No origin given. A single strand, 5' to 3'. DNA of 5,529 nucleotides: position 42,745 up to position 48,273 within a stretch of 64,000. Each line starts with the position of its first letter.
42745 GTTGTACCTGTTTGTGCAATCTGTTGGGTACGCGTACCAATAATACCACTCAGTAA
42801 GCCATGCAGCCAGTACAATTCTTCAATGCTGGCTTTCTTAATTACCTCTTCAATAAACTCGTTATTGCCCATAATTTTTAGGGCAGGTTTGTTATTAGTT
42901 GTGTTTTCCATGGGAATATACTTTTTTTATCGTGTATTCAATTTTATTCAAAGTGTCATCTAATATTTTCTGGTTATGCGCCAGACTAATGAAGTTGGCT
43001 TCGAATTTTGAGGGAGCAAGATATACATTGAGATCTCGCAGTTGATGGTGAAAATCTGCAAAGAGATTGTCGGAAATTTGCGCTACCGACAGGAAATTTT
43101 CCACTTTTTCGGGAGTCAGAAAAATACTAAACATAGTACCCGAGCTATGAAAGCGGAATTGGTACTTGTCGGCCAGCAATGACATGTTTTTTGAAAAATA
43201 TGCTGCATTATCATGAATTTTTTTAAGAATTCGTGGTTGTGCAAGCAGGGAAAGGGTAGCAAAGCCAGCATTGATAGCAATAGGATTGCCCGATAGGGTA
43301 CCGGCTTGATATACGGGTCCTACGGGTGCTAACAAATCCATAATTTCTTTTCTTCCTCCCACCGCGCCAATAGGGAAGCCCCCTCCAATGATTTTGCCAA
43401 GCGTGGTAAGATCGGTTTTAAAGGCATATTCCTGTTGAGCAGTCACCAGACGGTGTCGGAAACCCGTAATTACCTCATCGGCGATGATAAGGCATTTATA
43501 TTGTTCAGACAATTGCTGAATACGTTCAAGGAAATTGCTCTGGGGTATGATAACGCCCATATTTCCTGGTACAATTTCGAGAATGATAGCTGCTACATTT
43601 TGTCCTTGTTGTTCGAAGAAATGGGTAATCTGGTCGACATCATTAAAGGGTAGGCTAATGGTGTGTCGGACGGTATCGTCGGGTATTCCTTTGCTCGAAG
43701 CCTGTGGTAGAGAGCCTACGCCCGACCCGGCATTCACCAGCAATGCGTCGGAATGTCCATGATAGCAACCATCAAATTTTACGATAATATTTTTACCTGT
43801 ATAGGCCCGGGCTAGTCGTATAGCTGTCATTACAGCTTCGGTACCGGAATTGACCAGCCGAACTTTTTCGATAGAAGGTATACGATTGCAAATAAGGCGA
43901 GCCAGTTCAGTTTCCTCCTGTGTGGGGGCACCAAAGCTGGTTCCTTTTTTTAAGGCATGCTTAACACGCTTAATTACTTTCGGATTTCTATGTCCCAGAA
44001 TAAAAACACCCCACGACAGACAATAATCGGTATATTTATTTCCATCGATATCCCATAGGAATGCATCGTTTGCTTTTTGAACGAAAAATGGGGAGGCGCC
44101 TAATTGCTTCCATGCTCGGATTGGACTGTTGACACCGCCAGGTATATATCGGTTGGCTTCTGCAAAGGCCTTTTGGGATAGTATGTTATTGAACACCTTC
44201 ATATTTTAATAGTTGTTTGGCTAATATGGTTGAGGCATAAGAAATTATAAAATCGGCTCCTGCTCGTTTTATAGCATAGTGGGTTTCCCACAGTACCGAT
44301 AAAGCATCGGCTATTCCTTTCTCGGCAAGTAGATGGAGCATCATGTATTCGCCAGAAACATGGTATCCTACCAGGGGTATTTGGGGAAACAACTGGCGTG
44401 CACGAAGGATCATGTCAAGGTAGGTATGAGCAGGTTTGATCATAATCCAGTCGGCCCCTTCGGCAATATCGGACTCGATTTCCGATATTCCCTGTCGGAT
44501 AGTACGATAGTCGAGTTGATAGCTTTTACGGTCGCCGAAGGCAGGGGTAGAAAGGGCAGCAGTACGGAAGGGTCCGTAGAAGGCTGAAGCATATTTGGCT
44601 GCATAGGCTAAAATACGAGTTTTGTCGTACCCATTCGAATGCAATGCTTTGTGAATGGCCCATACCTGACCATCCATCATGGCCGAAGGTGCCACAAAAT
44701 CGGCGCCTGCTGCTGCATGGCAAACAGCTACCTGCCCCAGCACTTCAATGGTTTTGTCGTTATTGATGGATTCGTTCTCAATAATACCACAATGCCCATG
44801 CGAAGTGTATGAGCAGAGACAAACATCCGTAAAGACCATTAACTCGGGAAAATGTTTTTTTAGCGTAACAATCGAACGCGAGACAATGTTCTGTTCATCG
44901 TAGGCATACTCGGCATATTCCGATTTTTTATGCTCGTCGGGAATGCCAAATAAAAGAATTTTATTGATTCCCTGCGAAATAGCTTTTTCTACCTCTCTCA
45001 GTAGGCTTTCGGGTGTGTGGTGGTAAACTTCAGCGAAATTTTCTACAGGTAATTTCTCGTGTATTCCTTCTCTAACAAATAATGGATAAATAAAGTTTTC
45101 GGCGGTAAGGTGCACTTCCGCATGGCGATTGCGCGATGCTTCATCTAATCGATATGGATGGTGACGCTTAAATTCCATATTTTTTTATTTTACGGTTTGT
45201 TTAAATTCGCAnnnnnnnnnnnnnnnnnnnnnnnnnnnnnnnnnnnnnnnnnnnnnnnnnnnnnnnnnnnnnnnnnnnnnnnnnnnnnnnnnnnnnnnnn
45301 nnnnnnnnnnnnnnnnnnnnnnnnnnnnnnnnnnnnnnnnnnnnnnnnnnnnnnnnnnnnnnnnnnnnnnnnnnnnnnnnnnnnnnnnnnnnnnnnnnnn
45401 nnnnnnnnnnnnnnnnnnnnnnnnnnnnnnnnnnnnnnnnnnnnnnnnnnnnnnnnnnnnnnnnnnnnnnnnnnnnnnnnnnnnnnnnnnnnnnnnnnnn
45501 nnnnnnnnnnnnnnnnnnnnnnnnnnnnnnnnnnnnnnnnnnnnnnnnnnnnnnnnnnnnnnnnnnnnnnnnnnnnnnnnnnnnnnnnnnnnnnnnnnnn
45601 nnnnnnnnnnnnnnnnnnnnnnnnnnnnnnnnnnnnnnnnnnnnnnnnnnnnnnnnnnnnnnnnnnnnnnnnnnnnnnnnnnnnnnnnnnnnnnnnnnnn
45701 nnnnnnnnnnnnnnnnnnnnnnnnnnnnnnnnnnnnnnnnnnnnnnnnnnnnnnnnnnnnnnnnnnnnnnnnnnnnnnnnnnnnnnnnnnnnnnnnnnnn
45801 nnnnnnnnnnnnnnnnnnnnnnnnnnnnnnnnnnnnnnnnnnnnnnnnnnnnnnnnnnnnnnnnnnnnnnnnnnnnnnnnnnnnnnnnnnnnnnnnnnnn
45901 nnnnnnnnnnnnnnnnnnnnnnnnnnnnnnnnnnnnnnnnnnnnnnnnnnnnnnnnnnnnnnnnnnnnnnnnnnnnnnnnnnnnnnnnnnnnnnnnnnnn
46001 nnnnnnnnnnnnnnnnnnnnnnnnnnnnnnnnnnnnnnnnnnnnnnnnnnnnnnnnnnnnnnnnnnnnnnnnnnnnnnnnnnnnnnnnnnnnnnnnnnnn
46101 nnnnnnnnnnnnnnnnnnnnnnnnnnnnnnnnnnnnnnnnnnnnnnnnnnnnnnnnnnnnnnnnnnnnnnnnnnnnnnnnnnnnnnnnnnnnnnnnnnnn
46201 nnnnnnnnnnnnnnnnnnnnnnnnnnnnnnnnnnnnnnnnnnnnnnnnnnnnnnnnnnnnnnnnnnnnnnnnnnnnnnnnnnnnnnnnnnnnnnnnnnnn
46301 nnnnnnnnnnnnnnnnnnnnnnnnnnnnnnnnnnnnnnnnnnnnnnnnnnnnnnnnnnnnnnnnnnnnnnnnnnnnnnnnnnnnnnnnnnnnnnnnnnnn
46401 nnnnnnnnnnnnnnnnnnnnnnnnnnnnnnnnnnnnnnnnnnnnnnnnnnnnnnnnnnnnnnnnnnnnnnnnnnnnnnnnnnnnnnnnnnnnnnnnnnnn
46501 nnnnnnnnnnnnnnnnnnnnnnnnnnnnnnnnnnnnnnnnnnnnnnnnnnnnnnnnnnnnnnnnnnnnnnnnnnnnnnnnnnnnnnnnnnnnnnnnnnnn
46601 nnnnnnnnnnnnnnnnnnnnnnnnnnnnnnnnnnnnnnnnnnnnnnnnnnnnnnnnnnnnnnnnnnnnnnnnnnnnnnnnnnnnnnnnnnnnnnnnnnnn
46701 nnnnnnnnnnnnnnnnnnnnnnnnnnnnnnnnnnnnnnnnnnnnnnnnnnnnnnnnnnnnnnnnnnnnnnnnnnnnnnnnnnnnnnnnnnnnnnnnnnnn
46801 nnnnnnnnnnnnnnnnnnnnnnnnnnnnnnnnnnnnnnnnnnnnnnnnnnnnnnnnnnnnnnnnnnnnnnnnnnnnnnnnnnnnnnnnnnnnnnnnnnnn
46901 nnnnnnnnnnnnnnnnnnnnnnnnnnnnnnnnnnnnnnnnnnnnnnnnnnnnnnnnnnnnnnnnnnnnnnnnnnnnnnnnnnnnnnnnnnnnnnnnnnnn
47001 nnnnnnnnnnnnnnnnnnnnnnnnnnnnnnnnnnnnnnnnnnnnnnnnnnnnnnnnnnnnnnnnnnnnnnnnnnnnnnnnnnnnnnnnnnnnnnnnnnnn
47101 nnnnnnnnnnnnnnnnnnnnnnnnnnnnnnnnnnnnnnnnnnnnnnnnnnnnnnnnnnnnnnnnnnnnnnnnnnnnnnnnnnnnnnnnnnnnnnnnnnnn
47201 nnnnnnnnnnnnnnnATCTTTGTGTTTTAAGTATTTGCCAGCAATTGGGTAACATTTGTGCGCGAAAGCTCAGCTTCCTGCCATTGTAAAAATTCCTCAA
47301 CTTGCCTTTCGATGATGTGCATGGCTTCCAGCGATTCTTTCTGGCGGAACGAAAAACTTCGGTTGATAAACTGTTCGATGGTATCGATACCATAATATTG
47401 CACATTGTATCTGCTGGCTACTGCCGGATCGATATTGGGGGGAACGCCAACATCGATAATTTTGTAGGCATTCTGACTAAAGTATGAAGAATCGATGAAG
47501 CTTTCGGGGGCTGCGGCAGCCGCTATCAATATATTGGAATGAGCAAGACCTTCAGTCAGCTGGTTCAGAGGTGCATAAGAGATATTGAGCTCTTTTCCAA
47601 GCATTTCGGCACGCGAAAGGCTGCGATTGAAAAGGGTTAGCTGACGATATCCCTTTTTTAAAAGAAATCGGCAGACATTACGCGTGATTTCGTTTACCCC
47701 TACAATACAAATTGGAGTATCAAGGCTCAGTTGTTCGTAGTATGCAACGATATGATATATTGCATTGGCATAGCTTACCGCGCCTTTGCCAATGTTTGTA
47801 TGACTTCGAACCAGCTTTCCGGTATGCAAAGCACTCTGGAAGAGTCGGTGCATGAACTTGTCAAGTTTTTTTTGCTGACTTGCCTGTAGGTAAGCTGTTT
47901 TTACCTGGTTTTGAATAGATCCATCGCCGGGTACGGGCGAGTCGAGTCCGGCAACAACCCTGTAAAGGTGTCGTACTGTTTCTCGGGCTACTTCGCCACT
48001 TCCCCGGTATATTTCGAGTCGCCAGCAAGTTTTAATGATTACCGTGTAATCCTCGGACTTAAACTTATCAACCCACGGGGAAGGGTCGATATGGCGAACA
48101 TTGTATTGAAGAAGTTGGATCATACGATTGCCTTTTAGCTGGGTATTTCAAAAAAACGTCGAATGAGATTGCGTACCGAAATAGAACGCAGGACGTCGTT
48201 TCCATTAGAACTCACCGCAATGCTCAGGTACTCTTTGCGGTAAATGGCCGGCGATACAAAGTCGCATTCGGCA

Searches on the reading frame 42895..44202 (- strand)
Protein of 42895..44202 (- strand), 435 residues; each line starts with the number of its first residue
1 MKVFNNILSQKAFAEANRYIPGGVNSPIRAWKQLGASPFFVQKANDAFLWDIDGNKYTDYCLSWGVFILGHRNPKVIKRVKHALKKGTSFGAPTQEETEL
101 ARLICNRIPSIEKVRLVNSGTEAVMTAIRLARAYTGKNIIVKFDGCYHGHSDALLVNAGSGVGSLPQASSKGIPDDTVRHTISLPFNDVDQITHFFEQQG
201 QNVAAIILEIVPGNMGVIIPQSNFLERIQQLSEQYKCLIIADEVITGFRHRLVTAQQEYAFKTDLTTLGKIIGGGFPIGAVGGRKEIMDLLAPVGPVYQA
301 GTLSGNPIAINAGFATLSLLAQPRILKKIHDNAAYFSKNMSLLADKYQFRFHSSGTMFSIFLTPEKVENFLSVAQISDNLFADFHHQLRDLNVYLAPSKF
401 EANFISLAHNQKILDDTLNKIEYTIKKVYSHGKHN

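Call 11: search_protein_families(library=pfam, proteins=[window:42895-44202:-])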
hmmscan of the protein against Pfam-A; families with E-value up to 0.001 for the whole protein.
window:42895-44202:- (435 aa): 1 family
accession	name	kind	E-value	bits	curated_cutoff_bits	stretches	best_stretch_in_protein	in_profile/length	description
PF00202.27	Aminotran_3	-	3e-71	240.7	30.5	1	38-413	10-387/403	Aminotransferase class-III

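Call 12: find_related_loci(query=window:42895-44202:-, collection=genome_contigs, flank=10000)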
Query window:42895-44202:- (435 aa) in genome_contigs; peptide patterns used: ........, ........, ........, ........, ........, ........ (x = any residue, [..] = any of these).
327 stretches matched a pattern; 241 encode a relative of the query (tblastn E <= 1e-3); the best 80 are kept; 80 distinct loci.
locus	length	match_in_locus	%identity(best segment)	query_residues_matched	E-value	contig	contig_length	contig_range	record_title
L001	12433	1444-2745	68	1-434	0e+0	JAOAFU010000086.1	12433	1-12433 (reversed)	MAG: Bacteroidales bacterium isolate SKW298 k141_963154, whole genome shotgun sequence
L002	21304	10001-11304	79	1-434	1e-159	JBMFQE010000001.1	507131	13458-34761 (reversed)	MAG: Bacteroidales bacterium isolate KM4344-07 NODE_1_length_507131_cov_61.145121, whole genome shotgun sequence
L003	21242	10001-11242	50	2-415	9e-136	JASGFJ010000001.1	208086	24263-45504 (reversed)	MAG: Dysgonamonadaceae bacterium isolate 1H225 JMF-2111-06-0001.hyb.bin.225_0, whole genome shotgun sequence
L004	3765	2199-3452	47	5-420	4e-134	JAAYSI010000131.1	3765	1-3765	MAG: Peptococcaceae bacterium isolate AS23ysBPME_312 144796_AS23, whole genome shotgun sequence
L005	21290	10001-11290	47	9-434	7e-128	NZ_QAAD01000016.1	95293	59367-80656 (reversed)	Mangrovibacterium marinum strain DSM 28823 Ga0183469_116, whole genome shotgun sequence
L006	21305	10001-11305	45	2-434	5e-128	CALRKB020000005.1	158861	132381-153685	MAG: Rhizobium sp. Q54 isolate JJ-K1HD4-379-6-m2-bin48 genome assembly, contig: JJ-SEL21B6-268-C12, whole genome shotgun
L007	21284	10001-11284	46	3-426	4e-127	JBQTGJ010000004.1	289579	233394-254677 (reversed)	Geofilum sp. OHC36d9 c_000000000004, whole genome shotgun sequence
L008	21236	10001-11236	47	9-418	3e-126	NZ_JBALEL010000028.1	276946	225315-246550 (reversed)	MAG: Nostoc sp. isolate P6236 bin 11 NODE_7_length_276946_cov_35.102983, whole genome shotgun sequence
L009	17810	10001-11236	47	9-418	2e-126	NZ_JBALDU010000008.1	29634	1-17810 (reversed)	MAG: Nostoc sp. isolate P2164 bin 3 NODE_938_length_29634_cov_16.348827, whole genome shotgun sequence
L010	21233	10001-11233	45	9-418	2e-126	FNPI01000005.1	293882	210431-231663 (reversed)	Bacillus caseinilyticus strain SP genome assembly, contig: Ga0116971_105, whole genome shotgun sequence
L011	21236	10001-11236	46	9-418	6e-126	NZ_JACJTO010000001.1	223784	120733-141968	Aphanizomenon flos-aquae FACHB-1287 contig1, whole genome shotgun sequence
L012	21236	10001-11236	46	9-418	6e-126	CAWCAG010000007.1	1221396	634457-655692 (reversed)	MAG: uncultured cyanobacterium isolate MFD03250.bin.1.162 genome assembly, contig: contig_4227, whole genome shotgun seq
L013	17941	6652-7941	44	1-428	5e-126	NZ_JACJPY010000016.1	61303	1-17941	Pseudanabaena cinerea FACHB-1277 contig16, whole genome shotgun sequence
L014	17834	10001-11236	46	9-418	1e-125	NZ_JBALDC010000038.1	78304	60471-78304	MAG: Nostoc sp. isolate P12646 bin 6 NODE_183_length_78304_cov_139.611541, whole genome shotgun sequence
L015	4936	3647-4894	48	5-418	8e-127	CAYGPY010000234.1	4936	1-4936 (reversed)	MAG TPA_asm: uncultured Vampirovibrionales bacterium isolate ERP117304_co3_122 genome assembly, contig: NODE_25149_lengt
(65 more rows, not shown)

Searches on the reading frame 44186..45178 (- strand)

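Call 11: search_protein_families(library=pfam, proteins=[window:44186-45178:-])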
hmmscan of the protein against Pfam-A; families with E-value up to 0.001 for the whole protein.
window:44186-45178:- (330 aa): 1 family
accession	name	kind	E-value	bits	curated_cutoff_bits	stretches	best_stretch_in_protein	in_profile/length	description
PF00490.27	ALAD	-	4.9e-122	407.5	24.6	1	4-320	2-315/317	Delta-aminolevulinic acid dehydratase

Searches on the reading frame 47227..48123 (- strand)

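Call 11: search_protein_families(library=pfam, proteins=[window:47227-48123:-])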
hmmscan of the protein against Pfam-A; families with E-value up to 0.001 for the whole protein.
window:47227-48123:- (298 aa): 2 families
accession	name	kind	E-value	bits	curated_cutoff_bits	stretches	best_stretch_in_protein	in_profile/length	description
PF05201.20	GlutR_N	-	2.7e-21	76.4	27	1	47-109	89-151/151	Glutamyl-tRNAGlu reductase, N-terminal domain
PF01488.26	Shikimate_DH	-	4.8e-20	72.5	24.3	1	136-251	13-137/138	Shikimate / quinate 5-dehydrogenase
